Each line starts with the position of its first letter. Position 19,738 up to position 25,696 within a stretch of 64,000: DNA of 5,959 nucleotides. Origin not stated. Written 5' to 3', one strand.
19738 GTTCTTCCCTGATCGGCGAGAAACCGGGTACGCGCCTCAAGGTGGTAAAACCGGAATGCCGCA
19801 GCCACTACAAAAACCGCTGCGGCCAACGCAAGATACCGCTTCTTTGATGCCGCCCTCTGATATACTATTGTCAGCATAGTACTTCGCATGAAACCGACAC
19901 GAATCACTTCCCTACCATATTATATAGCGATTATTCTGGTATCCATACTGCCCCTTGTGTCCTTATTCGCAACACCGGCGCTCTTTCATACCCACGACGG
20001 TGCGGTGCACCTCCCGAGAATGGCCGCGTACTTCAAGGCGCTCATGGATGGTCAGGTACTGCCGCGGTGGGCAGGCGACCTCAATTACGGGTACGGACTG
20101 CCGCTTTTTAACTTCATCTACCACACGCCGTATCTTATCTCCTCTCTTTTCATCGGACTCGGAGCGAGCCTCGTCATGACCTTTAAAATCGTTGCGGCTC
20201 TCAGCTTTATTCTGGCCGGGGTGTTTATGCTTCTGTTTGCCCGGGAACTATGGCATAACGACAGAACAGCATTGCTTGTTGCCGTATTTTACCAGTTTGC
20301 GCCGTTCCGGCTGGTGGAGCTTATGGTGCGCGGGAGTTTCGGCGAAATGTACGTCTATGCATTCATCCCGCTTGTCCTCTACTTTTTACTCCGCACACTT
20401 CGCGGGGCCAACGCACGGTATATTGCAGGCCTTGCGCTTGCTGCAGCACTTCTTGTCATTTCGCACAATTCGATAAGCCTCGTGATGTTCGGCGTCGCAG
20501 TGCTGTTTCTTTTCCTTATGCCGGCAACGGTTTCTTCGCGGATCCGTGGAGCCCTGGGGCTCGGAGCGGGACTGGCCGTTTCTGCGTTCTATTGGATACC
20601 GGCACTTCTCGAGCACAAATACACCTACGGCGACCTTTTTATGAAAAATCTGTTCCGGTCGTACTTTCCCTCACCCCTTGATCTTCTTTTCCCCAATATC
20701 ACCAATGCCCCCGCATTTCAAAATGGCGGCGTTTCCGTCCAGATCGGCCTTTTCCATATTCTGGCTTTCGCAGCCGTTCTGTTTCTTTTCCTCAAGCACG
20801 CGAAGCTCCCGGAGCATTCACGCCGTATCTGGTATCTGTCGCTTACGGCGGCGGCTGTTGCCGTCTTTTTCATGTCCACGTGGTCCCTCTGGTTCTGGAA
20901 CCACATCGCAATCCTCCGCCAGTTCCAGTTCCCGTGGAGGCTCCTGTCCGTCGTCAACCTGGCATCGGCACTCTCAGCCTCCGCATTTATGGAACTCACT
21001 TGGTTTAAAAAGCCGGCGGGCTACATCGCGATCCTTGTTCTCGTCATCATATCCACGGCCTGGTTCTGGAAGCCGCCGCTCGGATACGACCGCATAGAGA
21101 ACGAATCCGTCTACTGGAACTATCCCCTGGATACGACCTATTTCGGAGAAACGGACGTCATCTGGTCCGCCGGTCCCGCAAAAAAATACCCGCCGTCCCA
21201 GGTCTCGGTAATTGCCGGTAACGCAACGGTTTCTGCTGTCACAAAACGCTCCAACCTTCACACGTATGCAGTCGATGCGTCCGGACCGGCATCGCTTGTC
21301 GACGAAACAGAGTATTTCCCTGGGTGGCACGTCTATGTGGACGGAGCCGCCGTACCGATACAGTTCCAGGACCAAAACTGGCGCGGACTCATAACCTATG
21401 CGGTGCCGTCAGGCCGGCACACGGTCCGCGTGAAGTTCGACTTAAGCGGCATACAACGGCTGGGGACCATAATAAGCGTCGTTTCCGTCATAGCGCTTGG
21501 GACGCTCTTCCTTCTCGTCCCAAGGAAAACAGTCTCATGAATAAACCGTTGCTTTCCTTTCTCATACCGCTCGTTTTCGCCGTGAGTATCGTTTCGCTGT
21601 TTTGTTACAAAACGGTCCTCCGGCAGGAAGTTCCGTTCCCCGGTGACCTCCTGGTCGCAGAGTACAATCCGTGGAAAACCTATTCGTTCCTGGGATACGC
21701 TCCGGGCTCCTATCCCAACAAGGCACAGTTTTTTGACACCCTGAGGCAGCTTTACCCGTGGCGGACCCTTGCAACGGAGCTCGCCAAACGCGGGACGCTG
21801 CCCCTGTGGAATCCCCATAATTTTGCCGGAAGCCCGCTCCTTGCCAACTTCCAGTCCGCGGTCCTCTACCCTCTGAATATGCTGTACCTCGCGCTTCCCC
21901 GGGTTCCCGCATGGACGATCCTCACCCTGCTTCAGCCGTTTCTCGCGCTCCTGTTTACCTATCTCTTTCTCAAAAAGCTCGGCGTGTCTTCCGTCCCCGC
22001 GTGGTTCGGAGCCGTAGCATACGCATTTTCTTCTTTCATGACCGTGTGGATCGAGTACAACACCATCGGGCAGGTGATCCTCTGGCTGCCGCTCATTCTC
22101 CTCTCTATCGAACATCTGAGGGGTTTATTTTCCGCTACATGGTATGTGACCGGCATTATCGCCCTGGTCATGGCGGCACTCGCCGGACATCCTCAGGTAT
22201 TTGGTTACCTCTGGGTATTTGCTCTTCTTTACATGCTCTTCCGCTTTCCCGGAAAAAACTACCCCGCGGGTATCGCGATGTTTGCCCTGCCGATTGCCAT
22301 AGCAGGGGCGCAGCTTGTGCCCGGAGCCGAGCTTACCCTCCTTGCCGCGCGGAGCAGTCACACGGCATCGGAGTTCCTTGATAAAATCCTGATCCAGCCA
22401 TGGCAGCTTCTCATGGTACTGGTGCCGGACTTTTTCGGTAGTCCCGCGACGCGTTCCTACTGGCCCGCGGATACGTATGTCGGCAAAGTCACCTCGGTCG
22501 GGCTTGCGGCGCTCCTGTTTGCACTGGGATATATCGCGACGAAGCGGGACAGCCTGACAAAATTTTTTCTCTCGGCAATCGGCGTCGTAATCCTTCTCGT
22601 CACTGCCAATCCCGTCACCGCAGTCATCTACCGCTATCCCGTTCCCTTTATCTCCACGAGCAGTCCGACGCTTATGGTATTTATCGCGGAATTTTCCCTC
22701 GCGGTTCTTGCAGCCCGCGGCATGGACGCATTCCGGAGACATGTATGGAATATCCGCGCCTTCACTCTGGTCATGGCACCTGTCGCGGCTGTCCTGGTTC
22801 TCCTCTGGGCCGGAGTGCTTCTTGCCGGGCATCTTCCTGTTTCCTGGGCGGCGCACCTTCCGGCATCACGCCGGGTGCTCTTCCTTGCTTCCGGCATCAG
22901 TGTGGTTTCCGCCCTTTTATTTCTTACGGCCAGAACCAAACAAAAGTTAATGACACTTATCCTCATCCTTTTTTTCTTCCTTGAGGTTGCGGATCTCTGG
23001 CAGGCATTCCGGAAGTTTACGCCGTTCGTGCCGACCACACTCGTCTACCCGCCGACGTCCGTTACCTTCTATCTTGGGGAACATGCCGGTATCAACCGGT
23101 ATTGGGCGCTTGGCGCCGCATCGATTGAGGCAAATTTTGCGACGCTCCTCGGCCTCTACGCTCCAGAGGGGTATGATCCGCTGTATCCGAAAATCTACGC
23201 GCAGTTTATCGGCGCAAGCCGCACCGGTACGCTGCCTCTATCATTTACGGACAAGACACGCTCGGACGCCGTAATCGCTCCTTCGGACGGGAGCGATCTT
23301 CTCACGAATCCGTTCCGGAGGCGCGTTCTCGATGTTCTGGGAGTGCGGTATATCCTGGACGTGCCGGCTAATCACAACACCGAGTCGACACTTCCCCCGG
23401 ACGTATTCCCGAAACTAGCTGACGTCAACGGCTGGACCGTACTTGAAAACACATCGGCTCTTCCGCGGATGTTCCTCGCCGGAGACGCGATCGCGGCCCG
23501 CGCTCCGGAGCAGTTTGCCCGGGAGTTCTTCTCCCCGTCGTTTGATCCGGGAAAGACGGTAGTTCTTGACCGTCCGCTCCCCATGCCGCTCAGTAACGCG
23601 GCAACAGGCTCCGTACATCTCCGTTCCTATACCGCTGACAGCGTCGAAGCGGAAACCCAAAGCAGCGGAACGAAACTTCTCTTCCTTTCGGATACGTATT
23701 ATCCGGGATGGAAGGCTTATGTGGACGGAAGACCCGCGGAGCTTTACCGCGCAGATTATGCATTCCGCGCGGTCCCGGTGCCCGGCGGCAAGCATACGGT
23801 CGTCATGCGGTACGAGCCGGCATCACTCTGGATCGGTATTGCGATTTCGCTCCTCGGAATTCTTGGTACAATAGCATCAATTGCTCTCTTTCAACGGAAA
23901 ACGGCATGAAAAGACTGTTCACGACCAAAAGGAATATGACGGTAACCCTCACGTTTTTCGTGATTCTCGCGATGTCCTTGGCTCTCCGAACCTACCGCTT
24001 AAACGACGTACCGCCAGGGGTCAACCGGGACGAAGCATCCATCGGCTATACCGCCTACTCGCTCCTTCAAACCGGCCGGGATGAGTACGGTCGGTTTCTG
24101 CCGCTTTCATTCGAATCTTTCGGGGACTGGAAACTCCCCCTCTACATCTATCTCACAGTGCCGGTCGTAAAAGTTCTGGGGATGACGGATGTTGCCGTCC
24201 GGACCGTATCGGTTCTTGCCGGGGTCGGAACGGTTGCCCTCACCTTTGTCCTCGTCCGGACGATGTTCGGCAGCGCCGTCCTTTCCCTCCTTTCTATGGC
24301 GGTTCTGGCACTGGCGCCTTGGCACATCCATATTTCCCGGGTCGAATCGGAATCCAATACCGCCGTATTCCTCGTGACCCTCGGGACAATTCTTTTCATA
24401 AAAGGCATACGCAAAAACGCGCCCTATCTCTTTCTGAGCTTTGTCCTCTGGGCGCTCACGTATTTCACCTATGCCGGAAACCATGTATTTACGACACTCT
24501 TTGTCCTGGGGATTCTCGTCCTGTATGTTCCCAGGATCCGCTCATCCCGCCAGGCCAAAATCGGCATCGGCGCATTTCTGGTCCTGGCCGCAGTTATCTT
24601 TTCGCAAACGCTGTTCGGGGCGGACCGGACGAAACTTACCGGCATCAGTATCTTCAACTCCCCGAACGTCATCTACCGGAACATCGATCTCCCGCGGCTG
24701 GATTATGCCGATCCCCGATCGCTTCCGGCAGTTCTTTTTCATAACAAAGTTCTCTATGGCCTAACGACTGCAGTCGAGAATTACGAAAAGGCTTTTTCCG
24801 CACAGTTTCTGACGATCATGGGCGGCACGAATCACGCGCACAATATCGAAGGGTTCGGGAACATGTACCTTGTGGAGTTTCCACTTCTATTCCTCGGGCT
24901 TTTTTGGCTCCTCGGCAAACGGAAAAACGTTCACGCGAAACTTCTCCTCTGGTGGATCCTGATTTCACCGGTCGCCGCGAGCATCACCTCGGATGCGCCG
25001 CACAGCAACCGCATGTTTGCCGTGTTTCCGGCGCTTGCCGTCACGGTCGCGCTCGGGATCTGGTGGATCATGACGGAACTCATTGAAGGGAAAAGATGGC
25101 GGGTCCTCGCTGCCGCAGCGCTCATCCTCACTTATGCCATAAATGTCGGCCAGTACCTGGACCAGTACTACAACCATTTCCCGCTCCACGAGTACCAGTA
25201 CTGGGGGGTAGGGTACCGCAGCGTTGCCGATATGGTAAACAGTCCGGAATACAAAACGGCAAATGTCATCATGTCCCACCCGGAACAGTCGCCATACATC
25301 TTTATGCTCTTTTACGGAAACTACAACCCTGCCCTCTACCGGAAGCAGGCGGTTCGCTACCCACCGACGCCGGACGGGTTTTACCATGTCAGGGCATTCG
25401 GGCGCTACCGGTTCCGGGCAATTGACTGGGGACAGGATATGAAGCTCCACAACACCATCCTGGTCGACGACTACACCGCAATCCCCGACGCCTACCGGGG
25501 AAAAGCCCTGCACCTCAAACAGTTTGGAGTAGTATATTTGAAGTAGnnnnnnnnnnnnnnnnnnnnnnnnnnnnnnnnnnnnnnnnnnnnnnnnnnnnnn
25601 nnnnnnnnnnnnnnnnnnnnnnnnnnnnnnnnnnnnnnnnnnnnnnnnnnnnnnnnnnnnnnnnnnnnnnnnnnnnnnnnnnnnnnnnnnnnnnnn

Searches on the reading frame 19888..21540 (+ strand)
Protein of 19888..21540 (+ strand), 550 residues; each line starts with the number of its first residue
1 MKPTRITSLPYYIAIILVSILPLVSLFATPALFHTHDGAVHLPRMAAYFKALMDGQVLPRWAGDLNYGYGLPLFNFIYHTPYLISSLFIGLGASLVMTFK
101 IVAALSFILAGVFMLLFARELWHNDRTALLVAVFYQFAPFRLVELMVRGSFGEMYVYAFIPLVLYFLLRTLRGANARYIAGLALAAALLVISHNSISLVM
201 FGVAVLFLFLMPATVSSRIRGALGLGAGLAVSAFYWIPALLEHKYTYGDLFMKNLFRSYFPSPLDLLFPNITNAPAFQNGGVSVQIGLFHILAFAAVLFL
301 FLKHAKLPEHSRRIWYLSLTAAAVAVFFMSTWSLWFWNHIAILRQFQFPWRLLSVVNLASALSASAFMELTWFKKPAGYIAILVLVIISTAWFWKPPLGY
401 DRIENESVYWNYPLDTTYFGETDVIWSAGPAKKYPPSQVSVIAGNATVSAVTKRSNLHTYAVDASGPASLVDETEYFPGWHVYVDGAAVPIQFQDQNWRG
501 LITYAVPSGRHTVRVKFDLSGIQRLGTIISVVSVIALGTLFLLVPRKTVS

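Call 8: search_protein_families(library=pfam, proteins=[window:19888-21540:+], max_evalue=1)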
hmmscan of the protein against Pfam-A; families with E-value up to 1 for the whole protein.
window:19888-21540:+ (550 aa): 3 families
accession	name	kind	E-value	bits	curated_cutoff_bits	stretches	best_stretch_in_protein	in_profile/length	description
PF10131.15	PTPS_related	-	1.1e-15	57.6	26.4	1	81-409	8-321/621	6-pyruvoyl-tetrahydropterin synthase related domain; membrane protein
PF11847.13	GT-C_AftD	-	0.0053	15.2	26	1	111-241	89-216/661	Alpha-(1->3)-arabinofuranosyltransferase, N-terminal GT-C domain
PF20501.3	MbhE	-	0.35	11.4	27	0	143-175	56-88/98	MBH, subunit E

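Call 9: search_protein_families(library=ncbifam, proteins=[window:19888-21540:+], max_evalue=1)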
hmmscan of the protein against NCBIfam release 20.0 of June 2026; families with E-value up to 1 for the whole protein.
window:19888-21540:+ (550 aa): 0 families

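Call 60: search_solved_structures(query=window:19888-21537:+, max_evalue=10, show_alignments=3)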
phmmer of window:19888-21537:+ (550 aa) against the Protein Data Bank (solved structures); distinct sequences matched with E-value up to 10: 1.
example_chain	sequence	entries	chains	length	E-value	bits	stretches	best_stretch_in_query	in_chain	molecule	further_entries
8tar_R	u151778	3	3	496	0.44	12.5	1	304-360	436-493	Fizzy-related protein homolog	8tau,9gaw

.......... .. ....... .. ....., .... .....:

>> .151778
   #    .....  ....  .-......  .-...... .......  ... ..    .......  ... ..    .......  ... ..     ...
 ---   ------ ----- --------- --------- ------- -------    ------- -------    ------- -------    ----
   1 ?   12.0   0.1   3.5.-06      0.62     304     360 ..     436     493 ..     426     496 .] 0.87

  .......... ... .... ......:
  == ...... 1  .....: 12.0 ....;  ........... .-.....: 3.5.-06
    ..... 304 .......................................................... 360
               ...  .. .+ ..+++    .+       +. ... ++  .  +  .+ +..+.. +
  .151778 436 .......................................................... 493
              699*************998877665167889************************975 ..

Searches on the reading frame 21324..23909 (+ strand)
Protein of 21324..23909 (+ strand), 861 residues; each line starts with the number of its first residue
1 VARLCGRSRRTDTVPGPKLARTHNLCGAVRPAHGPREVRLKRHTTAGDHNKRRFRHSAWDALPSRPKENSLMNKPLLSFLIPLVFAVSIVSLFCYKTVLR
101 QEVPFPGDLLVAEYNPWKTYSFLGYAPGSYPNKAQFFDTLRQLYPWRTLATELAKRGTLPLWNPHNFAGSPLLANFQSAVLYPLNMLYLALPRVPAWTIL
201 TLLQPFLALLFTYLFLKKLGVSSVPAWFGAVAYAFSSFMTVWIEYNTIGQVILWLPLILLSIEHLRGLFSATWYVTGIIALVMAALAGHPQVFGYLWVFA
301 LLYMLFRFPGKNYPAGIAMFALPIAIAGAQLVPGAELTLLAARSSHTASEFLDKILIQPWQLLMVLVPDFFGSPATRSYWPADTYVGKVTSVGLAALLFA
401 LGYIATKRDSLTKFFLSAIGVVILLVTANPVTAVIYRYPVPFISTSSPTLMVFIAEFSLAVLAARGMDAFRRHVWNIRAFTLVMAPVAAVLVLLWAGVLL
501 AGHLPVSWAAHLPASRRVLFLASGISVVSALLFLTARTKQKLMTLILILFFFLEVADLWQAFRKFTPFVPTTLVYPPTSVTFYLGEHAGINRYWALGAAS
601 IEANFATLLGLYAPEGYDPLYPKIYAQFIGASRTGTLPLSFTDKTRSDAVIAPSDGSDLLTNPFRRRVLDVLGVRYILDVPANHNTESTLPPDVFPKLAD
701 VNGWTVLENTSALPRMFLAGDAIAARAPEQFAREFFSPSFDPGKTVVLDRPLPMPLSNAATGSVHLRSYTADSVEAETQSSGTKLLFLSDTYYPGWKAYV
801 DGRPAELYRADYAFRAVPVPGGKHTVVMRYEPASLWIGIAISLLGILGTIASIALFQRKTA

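Call 13: search_protein_families(library=pfam, proteins=[window:21324-23909:+], max_evalue=0.001)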
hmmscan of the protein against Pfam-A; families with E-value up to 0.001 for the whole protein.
window:21324-23909:+ (861 aa): 1 family
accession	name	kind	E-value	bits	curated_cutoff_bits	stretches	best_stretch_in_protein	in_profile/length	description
PF09586.16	YfhO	-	9.6e-24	84.2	28.5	1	761-842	753-835/835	Bacterial membrane protein YfhO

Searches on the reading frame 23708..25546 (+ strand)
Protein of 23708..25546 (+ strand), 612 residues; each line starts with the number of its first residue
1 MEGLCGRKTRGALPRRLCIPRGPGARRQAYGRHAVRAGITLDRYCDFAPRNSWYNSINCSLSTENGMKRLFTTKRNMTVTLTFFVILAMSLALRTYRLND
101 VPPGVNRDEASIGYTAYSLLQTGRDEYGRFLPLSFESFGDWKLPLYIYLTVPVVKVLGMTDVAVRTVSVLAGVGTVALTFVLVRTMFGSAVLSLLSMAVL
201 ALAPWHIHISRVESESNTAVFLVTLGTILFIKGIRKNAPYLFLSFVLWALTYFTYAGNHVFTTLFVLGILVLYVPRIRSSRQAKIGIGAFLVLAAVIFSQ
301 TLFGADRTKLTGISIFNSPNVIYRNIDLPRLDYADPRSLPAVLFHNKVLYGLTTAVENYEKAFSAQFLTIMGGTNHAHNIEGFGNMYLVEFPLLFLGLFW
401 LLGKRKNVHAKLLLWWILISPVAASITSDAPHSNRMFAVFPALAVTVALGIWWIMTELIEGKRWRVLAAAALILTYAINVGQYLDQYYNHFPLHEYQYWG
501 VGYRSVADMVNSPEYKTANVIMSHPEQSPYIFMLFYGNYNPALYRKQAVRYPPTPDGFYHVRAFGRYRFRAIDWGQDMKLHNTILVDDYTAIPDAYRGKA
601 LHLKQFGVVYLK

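Call 13: search_protein_families(library=pfam, proteins=[window:23708-25546:+], max_evalue=0.001)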
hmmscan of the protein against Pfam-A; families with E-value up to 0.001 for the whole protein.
window:23708-25546:+ (612 aa): 2 families
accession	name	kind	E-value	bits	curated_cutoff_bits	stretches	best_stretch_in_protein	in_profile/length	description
PF13231.12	PMT_2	-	7.8e-05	23.4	26.1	1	144-296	4-154/160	Dolichyl-phosphate-mannose-protein mannosyltransferase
PF02366.24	PMT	-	0.00011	22.3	22.7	1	86-282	3-210/245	Dolichyl-phosphate-mannose-protein mannosyltransferase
